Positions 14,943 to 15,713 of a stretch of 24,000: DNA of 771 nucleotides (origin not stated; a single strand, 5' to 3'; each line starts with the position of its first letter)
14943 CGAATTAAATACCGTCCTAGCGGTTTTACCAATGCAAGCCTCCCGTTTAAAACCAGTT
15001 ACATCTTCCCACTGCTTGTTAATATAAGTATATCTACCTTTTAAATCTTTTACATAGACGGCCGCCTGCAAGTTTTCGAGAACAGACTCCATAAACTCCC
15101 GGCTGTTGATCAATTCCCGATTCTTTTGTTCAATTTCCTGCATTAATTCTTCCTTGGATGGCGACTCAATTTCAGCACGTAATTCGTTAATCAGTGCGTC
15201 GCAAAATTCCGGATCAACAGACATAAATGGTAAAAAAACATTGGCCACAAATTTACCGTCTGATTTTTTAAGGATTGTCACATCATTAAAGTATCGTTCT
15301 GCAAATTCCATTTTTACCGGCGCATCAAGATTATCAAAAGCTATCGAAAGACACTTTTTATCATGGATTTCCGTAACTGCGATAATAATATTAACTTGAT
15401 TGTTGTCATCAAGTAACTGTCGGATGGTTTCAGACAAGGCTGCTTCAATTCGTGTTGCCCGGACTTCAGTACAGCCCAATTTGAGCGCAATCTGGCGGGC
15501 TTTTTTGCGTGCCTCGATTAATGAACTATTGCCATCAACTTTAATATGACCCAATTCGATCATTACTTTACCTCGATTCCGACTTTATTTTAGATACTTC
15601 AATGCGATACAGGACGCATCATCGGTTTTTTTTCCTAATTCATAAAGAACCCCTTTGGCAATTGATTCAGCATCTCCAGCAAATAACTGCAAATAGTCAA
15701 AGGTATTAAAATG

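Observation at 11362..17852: Stressosome-type RsbR/S/T/X module wired to a full phosphorelay and an HD-GYP c-di-GMP phosphodiesterase instead of sigma-B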

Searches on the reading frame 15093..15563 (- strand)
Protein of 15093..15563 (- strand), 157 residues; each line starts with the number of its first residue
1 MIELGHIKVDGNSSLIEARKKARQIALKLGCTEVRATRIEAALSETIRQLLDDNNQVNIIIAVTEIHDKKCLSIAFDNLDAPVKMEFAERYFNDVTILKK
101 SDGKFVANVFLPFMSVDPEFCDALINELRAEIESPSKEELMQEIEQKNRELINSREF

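Call 15: find_homologous_proteins(query=window:15093-15563:-, max_evalue=0.001)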
Query seq(157 aa): 27 candidates shared short words with the query, none scored E <= 0.001.

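Call 23: search_protein_representatives(protein=window:15114-15563:-)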
Query: 150 residues. Proteins with E-value up to 0.001 (for the whole library): 94; up to 1e-10: 10; up to 1e-30: 1. The best 94 are listed.
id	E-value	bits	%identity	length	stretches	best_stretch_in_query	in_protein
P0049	1.6e-40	154.4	55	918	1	1-149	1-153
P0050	5.3e-20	88.0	35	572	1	1-150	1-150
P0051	1.2e-14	70.6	35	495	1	1-150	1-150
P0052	5.4e-13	65.3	29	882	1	1-150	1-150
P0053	7.9e-13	64.8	32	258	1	1-150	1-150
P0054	9.4e-13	64.5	31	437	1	1-150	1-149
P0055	1.1e-12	64.3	26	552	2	1-106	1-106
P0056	3.2e-12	62.8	30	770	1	1-149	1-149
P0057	3.6e-12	62.6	28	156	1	1-149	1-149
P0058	1.0e-11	61.2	31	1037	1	1-150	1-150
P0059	2.2e-10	56.9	33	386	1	1-146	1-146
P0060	2.4e-10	56.8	31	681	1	3-148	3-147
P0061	4.5e-10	55.8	33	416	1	1-150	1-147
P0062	5.9e-10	55.5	30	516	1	1-149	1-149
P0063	8.9e-10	54.9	28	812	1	1-147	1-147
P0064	9.4e-10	54.8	33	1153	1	1-148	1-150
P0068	2.9e-08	50.0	35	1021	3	2-59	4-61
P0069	6.4e-08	48.9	31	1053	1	1-150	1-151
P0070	1.5e-07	47.7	29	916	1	1-150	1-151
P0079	4.9e-07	46.0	30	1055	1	1-150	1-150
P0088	2.7e-06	43.6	27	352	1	2-150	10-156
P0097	8.5e-06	42.0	31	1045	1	1-148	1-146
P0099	1.0e-05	41.7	29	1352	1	2-150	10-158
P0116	1.0e-04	38.5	30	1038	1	1-150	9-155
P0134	6.8e-04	35.8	32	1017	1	1-149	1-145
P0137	7.3e-04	35.7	31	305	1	1-149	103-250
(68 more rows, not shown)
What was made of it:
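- Tried and rejected: The exhaustive HMMER search was needed (call 23).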

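Call 27: search_protein_families(library=pfam, alignment_id=A2, max_evalue=0.001)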
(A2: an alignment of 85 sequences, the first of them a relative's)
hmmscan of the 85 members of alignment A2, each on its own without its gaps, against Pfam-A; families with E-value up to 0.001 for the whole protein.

A. member 1, P0049 (918 aa): 9 families
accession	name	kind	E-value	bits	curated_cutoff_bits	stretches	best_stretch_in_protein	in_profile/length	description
PF00072.30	Response_reg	-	3.8e-28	98.3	30.2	1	577-688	1-110/111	Response regulator receiver domain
PF02518.31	HATPase_c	-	1.5e-27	96.6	26.4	1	403-515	1-107/111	Histidine kinase-, DNA gyrase B-, and HSP90-like ATPase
PF00512.31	HisKA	-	7.4e-22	77.6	26.9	1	292-356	2-66/66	His Kinase A (phospho-acceptor) domain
PF08448.16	PAS_4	-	5.4e-18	65.7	23.1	1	166-272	1-109/110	PAS fold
PF01627.28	Hpt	-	4e-10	40.2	24.6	1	743-827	2-81/84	Hpt domain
PF00989.32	PAS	-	8.4e-09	35.9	22.6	1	161-239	2-81/113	PAS fold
PF13426.13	PAS_9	-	3e-06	27.9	27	1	176-270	7-103/103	PAS domain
PF23198.2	PDE8A_N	-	0.00034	21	29.6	1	576-665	11-102/147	PDE8A-like, N-terminal domain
PF13188.13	PAS_8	-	0.00099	19.4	21.8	0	161-203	2-41/65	PAS domain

B. families by the number of members that match (of 85 scanned): 35 families (the first 25 are shown)
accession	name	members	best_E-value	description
PF00512.31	HisKA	58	4.3e-24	His Kinase A (phospho-acceptor) domain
PF02518.31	HATPase_c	53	7.4e-34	Histidine kinase-, DNA gyrase B-, and HSP90-like ATPase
PF00072.30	Response_reg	34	4.2e-53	Response regulator receiver domain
PF01627.28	Hpt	22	5.4e-13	Hpt domain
PF13426.13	PAS_9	21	2.3e-48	PAS domain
PF08448.16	PAS_4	21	3.3e-35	PAS fold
PF00989.32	PAS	20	1e-44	PAS fold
PF13188.13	PAS_8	13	1.8e-26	PAS domain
PF23198.2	PDE8A_N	13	1.5e-05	PDE8A-like, N-terminal domain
PF08447.18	PAS_3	9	1.9e-34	PAS fold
PF13581.12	HATPase_c_2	6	5.3e-23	Histidine kinase-like ATPase domain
PF13185.12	GAF_2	4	1.5e-14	GAF domain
PF01590.32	GAF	4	8.4e-13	GAF domain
PF24896.1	Receiver_CRE1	4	3.7e-06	AHK4/CRE1/WOL first receiver domain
PF14501.12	HATPase_c_5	4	5.7e-06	GHKL domain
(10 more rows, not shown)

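Call 30: search_protein_families(library=pfam, alignment_id=A3, max_evalue=10)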
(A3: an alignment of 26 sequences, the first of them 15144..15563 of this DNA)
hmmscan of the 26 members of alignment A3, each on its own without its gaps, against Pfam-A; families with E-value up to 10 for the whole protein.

A. member 1, window:15144-15563:- (140 aa): 3 families
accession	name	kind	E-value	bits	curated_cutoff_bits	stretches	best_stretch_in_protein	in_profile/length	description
PF17414.8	MatP_C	-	0.029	15.1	24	1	35-56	20-41/60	MatP C-terminal ribbon-helix-helix domain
PF14490.11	HHH_RecD2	-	0.061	13.7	27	1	20-51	54-85/92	ATP-dependent RecD2 DNA helicase HHH domain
PF16733.10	NRho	-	0.18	12.5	27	1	57-93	25-60/69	Rhomboid N-terminal domain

B. families by the number of members that match (of 26 scanned): 12 families
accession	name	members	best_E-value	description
PF17414.8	MatP_C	1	0.029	MatP C-terminal ribbon-helix-helix domain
PF07568.18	HisKA_2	1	0.034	Histidine kinase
PF14490.11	HHH_RecD2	1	0.061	ATP-dependent RecD2 DNA helicase HHH domain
PF02796.21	HTH_7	1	0.068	Helix-turn-helix domain of resolvase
PF25559.1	DUF7931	1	0.088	Domain of unknown function (DUF7931)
PF19567.5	CpsB_CapC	1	0.13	Capsular polysaccharide synthesis, CpsB/CapC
PF16733.10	NRho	1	0.18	Rhomboid N-terminal domain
PF15984.10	Collagen_mid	1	0.18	Bacterial collagen, middle region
PF21145.3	C4_MG1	1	0.2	Complement C4, MG1 domain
PF14776.11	UNC-79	1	0.22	Cation-channel complex subunit UNC-79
PF17694.6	DUF5540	1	0.27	Family of unknown function (DUF5540)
PF02538.19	Hydantoinase_B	1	0.28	Hydantoinase B/oxoprolinase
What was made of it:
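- On RsbU_N adaptor domain (PF08673): No RsbU_N hit in 26 psT domains at E up to 10 (call 30).
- Closest known: Bacillus subtilis / Listeria RsbRST-RsbU-RsbV-RsbW-SigB-RsbX. Different: None of these features is present here, and Pfam RsbU_N does not match (call 30).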

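Call 40: search_solved_structures(query=A4, max_evalue=10, show_alignments=3)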
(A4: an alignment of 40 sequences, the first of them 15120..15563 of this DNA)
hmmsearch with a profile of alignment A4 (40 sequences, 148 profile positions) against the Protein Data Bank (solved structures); distinct sequences matched with E-value up to 10: 2.
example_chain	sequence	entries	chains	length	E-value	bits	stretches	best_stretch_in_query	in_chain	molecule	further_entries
4uj3_C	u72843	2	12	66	0.19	15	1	119-147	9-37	RAB11 FAMILY-INTERACTING PROTEIN 3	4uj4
2hv8_D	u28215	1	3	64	0.2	14.9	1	119-147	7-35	Rab11 family-interacting protein 3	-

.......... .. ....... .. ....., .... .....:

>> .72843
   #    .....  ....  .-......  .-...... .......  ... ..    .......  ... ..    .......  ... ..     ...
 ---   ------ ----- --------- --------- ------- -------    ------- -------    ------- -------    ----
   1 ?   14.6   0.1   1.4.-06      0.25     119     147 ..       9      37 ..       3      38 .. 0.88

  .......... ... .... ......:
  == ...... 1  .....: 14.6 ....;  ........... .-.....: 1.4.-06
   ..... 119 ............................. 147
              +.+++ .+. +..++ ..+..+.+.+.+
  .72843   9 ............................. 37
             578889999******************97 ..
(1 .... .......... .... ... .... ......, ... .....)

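Call 41: predict_structure(alignment_id=A4)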
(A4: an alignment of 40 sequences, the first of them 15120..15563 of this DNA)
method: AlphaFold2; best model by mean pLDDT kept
length: 148 residues; sequences in the alignment: 40
mean_pLDDT: 88.7   pTM: 0.80
mean pLDDT of the five models: 88.7, 88.7, 87.5, 86.6, 84.3
residues with pLDDT >= 90: 85; 70-90: 59; 50-70: 4; < 50: 0
segments of 3 or more residues with pLDDT < 50: none
pLDDT, mean of each block of 10 residues (from residue 1): 94 92 91 90 91 89 90 94 83 90 95 75 91 84 81
secondary structure, 60 per line:
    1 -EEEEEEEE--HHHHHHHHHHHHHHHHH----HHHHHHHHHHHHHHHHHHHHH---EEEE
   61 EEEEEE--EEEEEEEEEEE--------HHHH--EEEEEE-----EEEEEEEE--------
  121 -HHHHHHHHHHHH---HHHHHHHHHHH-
elements in order: E2-9 H12-28 H33-53 E57-66 E69-79 H88-91 E94-99 E105-112 H122-133 H137-147
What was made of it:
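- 15144..15563 (-): Pseudo-RsbT (psT) domain, kinase aa 1-140: RsbT-like GHKL fold without ATP-binding motifs, ending in the conserved linker motif S-R/K-x-E-L. The AF2 model has pLDDT 88.7 (call 41).
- On RsbU_N adaptor domain (PF08673): The psT model is alpha/beta, not a helix bundle (call 41).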

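Call 47: fold_search(model_id=the predicted structure, library=pdb)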
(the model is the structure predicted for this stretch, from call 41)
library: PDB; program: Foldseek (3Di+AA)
matches with E <= 10: 1120; with E <= 0.001: 14
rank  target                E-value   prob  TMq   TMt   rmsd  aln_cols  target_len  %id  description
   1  6m37_C                7.0e-05  1.00  0.55  0.68   4.1       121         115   14  The crystal structure of B. subtilis RsbV/RsbW complex in the hexagonal crystal form (released 2020-07-15)
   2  6m37_A                9.4e-05  1.00  0.54  0.68   4.1       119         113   14  The crystal structure of B. subtilis RsbV/RsbW complex in the hexagonal crystal form (released 2020-07-15)
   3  1tid_C                1.9e-04  1.00  0.49  0.54   5.6       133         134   14  Crystal Structures of the ADP and ATP bound forms of the Bacillus Anti-sigma factor SpoIIAB in complex with the Anti-a (released 2004-06-15)
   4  1tid_A                2.0e-04  1.00  0.47  0.50   5.7       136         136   15  Crystal Structures of the ADP and ATP bound forms of the Bacillus Anti-sigma factor SpoIIAB in complex with the Anti-a (released 2004-06-15)
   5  6m36_A                2.3e-04  1.00  0.56  0.77   3.7       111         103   14  The crystal structure of B. subtilis RsbV/RsbW complex in the monoclinic crystal form (released 2020-07-15)
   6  8ih8_D                2.6e-04  1.00  0.52  0.58   4.1       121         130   13  anti-sigmaF factor and Anti-sigmaF factor antagonist complex(usfx-RsfB) (released 2024-02-28)
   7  8ih8_C                2.6e-04  1.00  0.52  0.58   4.0       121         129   13  anti-sigmaF factor and Anti-sigmaF factor antagonist complex(usfx-RsfB) (released 2024-02-28)
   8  1l0o_A                3.4e-04  1.00  0.54  0.56   4.2       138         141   13  Crystal Structure of the Bacillus stearothermophilus Anti-Sigma Factor SpoIIAB with the Sporulation Sigma Factor Sigma (released 2002-04-03)
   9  6m36_C                4.6e-04  1.00  0.52  0.70   3.9       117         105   13  The crystal structure of B. subtilis RsbV/RsbW complex in the monoclinic crystal form (released 2020-07-15)
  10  6m36_I                5.5e-04  1.00  0.57  0.78   3.6       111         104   14  The crystal structure of B. subtilis RsbV/RsbW complex in the monoclinic crystal form (released 2020-07-15)
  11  6m36_G                5.5e-04  1.00  0.56  0.77   3.6       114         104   14  The crystal structure of B. subtilis RsbV/RsbW complex in the monoclinic crystal form (released 2020-07-15)
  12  1th8_A                6.2e-04  1.00  0.53  0.58   4.3       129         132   13  Crystal Structures of the ADP and ATP bound forms of the Bacillus Anti-sigma factor SpoIIAB in complex with the Anti-a (released 2004-06-15)
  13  1til_E                7.0e-04  1.00  0.54  0.57   4.1       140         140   15  Crystal Structures of the ADP and ATP bound forms of the Bacillus Anti-sigma factor SpoIIAB in complex with the Anti-a (released 2004-06-15)
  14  8jzt_D                7.0e-04  1.00  0.51  0.57   3.9       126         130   13  The sigF and anti-sigma factor complex (released 2024-10-16)
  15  6m36_E                1.3e-03  1.00  0.55  0.78   3.4       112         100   13  The crystal structure of B. subtilis RsbV/RsbW complex in the monoclinic crystal form (released 2020-07-15)
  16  8jzt_B                1.4e-03  1.00  0.53  0.58   4.0       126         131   12  The sigF and anti-sigma factor complex (released 2024-10-16)
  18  6kko_A                7.8e-03  1.00  0.44  0.40   6.6       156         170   10  The crystal structure of SiaB-SiaC complex from Pseudomonas aeruginosa (released 2020-06-10)
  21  6kko_B                4.6e-02  0.96  0.44  0.40   6.5       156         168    9  The crystal structure of SiaB-SiaC complex from Pseudomonas aeruginosa (released 2020-06-10)
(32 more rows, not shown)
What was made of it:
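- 15144..15563 (-): The best structural matches are RsbW, SpoIIAB, UsfX and SiaB (call 47).
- On GHKL anti-sigma serine kinases (for the psT domain): Foldseek top 17 hits are RsbW, SpoIIAB and UsfX (call 47).
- Closest known: RsbW/SpoIIAB/RsbT family of GHKL anti-sigma serine kinases. Same: The fold is the same (Foldseek probability 1.0, TM 0.5-0.78, call 47).
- The Foldseek top hits are RsbW, SpoIIAB, UsfX and SiaB (call 47). Its structural relatives are all solved in complexes: RsbW, SpoIIAB and UsfX with STAS-type antagonists, plus 1l0o and 8jzt with sigma F and 6kko with SiaC (call 47).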

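Call 50: find_homologous_proteins(query=A4, max_evalue=0.001)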
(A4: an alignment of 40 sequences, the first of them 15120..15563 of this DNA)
Query A4 (40 sequences) (148 aa, profile of the alignment): 1 proteins with E <= 0.001 among 3053 candidates.
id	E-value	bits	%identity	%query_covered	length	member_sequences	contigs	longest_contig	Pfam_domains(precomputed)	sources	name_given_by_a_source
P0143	4.4e-13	67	35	43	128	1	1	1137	-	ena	-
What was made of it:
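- Tried and rejected: Word-indexed homologue searches with the kinase N-terminus, alone and as a 40-sequence profile, returned nothing useful (calls 15, 50).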

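Call 51: list_cluster_members(proteins=[P0058, P0064, P0068, P0069, P0079, P0097, P0116, P0134, P0099, P0070])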
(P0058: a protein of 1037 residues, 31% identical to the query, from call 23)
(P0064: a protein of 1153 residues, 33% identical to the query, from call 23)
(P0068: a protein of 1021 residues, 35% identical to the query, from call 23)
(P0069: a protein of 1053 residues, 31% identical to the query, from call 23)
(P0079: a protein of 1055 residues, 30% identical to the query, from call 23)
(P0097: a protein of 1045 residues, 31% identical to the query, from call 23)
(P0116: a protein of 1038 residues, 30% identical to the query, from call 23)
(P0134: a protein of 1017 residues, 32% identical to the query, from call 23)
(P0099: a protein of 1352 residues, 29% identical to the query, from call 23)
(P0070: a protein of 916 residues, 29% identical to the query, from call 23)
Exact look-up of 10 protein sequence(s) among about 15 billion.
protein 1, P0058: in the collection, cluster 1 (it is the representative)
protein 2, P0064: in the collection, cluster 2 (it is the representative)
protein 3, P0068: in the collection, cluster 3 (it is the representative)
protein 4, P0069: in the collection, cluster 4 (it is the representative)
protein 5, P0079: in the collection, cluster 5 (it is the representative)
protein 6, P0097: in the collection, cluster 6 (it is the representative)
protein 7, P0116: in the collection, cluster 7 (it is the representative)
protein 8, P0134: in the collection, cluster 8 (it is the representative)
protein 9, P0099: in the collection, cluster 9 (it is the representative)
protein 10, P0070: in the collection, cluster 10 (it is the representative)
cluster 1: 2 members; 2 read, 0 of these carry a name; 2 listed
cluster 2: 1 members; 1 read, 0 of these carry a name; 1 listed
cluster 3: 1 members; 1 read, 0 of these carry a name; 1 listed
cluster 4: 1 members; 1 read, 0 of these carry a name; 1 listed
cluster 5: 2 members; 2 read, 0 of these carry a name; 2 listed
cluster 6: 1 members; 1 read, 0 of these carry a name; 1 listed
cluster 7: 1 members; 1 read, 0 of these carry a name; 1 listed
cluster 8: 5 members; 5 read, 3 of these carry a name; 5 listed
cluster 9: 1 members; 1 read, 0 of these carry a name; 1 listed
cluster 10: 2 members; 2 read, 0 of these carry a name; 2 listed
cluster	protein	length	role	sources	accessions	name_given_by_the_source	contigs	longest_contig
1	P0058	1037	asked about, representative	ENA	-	-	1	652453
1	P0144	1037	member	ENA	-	-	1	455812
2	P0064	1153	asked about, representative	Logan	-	-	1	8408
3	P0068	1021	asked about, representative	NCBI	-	-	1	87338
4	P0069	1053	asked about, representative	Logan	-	-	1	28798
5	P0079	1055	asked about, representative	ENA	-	-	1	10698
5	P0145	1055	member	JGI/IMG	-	-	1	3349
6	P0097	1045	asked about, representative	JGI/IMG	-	-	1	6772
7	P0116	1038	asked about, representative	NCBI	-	-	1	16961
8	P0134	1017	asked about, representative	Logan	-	-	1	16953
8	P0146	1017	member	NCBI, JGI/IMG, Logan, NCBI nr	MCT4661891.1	MAG: response regulator [Tissierellales bacterium] | two-component system sensor histidine kinase/response regulator | response regulator [Tissierellales bacterium]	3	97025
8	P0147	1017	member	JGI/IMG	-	two-component system sensor histidine kinase/response regulator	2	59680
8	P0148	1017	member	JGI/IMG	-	two-component system sensor histidine kinase/response regulator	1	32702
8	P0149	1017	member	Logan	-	-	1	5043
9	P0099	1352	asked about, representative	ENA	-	-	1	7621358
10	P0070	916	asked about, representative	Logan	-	-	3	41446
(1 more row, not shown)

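Call 65: search_protein_families(library=ncbifam, alignment_id=A4, max_evalue=1)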
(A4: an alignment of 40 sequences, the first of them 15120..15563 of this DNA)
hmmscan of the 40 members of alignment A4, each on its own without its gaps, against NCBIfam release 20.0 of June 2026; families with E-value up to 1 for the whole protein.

A. member 1, window:15120-15563:- (148 aa): 0 families

B. families by the number of members that match (of 40 scanned): 11 families
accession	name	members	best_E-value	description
NF041045.1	RsbA_anti_sig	7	0.00057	anti-sigma factor RsbA family regulatory protein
NF011839.0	PRK15311.1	1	0.0017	fimbrial protein TcfD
NF009397.0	PRK12758.1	1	0.029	DNA gyrase/topoisomerase IV subunit A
TIGR01327.1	PGDH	1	0.055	phosphoglycerate dehydrogenase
NF007017.0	PRK09482.1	1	0.076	flap endonuclease Xni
TIGR02181.1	GRX_bact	1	0.14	glutaredoxin 3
NF041301.1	Cit_synth_Halo_CitZ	1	0.15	citrate synthase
TIGR01636.1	phage_rinA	1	0.15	phage transcriptional regulator, RinA family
NF003646.0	PRK05286.1-4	1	0.16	quinone-dependent dihydroorotate dehydrogenase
NF007287.0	PRK09755.1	1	0.17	ABC transporter substrate-binding protein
NF041922.1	DLP_LeoA_gen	1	0.25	LeoA/HP0731 family dynamin-like GTPase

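Call 67: find_encoding_contigs(protein=P0099, flank=6000, max_places=1)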
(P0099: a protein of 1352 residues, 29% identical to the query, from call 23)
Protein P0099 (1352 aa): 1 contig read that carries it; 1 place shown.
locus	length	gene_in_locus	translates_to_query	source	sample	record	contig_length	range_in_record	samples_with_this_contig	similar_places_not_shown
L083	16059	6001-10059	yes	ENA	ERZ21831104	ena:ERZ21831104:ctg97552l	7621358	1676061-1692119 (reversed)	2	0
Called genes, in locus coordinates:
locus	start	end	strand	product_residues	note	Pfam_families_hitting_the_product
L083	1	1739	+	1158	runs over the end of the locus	PF00072:Response_reg, PF00989:PAS (weak), PF13426:PAS_9, PF13185:GAF_2, PF13426:PAS_9, PF13426:PAS_9, PF00512:HisKA, PF02518:HATPase_c, +10 more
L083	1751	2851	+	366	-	PF05935:Arylsulfotrans, PF14269:Arylsulfotran_2 (faint)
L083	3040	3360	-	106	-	PF01329:Pterin_4a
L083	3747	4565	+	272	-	PF00989:PAS, PF08448:PAS_4, PF13426:PAS_9, PF01740:STAS, PF13466:STAS_2 (weak)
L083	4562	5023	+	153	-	PF01740:STAS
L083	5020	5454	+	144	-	PF13581:HATPase_c_2, PF02518:HATPase_c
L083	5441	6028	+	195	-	PF07228:SpoIIE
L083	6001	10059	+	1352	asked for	PF00989:PAS, PF08447:PAS_3, PF08448:PAS_4, PF13426:PAS_9, PF00512:HisKA, PF02518:HATPase_c, PF00072:Response_reg, PF01627:Hpt, +2 more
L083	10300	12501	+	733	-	PF13620:CarboxypepD_reg, PF13715:CarbopepD_reg_2, PF14686:fn3_3 (faint), PF17802:SpaA (faint), PF22904:NOMO1-like_2nd (faint), PF13620:CarboxypepD_reg, PF13715:CarbopepD_reg_2 (weak), PF13620:CarboxypepD_reg, +3 more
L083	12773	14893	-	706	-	PF00128:Alpha-amylase, PF16657:Malt_amylase_C (faint)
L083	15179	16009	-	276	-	-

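Call 68: find_encoding_contigs(protein=P0058, flank=6000, max_places=1)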
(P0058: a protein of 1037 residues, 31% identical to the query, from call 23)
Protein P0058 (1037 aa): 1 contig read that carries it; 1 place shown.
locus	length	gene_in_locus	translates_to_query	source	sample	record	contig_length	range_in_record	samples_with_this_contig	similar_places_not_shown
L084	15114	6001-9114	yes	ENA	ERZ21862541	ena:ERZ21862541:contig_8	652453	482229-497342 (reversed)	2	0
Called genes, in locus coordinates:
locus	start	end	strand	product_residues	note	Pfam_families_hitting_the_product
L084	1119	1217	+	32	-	-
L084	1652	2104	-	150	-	PF00583:Acetyltransf_1, PF13673:Acetyltransf_10, PF13508:Acetyltransf_7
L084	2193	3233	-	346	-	PF00990:GGDEF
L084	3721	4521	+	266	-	PF00989:PAS, PF08448:PAS_4, PF13426:PAS_9, PF01740:STAS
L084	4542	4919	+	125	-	PF01740:STAS (weak)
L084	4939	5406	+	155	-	PF13581:HATPase_c_2, PF02518:HATPase_c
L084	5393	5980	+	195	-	PF07228:SpoIIE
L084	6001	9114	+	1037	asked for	PF00989:PAS (weak), PF08448:PAS_4, PF13426:PAS_9 (weak), PF00512:HisKA, PF02518:HATPase_c, PF00072:Response_reg, PF01627:Hpt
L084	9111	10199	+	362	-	PF00072:Response_reg, PF13487:HD_5, PF01966:HD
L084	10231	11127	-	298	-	PF00126:HTH_1, PF03466:LysR_substrate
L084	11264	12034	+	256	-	PF01209:Ubie_methyltran, PF13489:Methyltransf_23, PF01728:FtsJ (faint), PF05175:MTS, PF13847:Methyltransf_31, PF08241:Methyltransf_11, PF08242:Methyltransf_12, PF13649:Methyltransf_25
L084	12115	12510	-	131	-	-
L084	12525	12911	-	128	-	PF00173:Cyt-b5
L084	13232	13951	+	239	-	PF00520:Ion_trans, PF07885:Ion_trans_2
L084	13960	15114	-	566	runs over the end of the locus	PF08450:SGL (faint), PF25021:TEN_NHL (faint), PF01436:NHL (faint), PF21959:DUF6923 (faint), PF24684:Vgb_lyase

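Call 69: find_encoding_contigs(protein=P0054, flank=5000, max_places=1)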
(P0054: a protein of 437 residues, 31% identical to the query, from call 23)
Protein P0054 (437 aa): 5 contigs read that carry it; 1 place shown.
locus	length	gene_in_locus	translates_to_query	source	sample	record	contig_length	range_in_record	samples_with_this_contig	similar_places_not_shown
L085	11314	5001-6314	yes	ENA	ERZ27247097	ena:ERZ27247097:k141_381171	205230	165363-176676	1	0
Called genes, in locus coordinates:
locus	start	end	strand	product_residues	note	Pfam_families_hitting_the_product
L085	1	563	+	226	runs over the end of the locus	PF13189:Cytidylate_kin2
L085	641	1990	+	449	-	PF06609:TRI12 (weak), PF00083:Sugar_tr, PF07690:MFS_1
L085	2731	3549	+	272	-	PF00989:PAS, PF13188:PAS_8, PF08448:PAS_4, PF13426:PAS_9, PF01740:STAS, PF13466:STAS_2 (weak)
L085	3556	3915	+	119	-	PF01740:STAS (weak)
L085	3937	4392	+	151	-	PF13581:HATPase_c_2, PF02518:HATPase_c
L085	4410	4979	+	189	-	PF07228:SpoIIE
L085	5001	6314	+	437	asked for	PF00211:Guanylate_cyc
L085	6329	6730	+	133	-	PF01814:Hemerythrin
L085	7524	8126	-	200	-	-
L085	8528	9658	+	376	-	PF25917:BSH_RND, PF25973:BSH_CzcB (weak), PF25954:Beta-barrel_RND_2, PF25967:RND-MFP_C, PF25975:CzcB_C (faint), PF25989:YknX_C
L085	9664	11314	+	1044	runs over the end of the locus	PF00873:ACR_tran, PF03176:MMPL, PF02355:SecD_SecF_C (faint), PF03176:MMPL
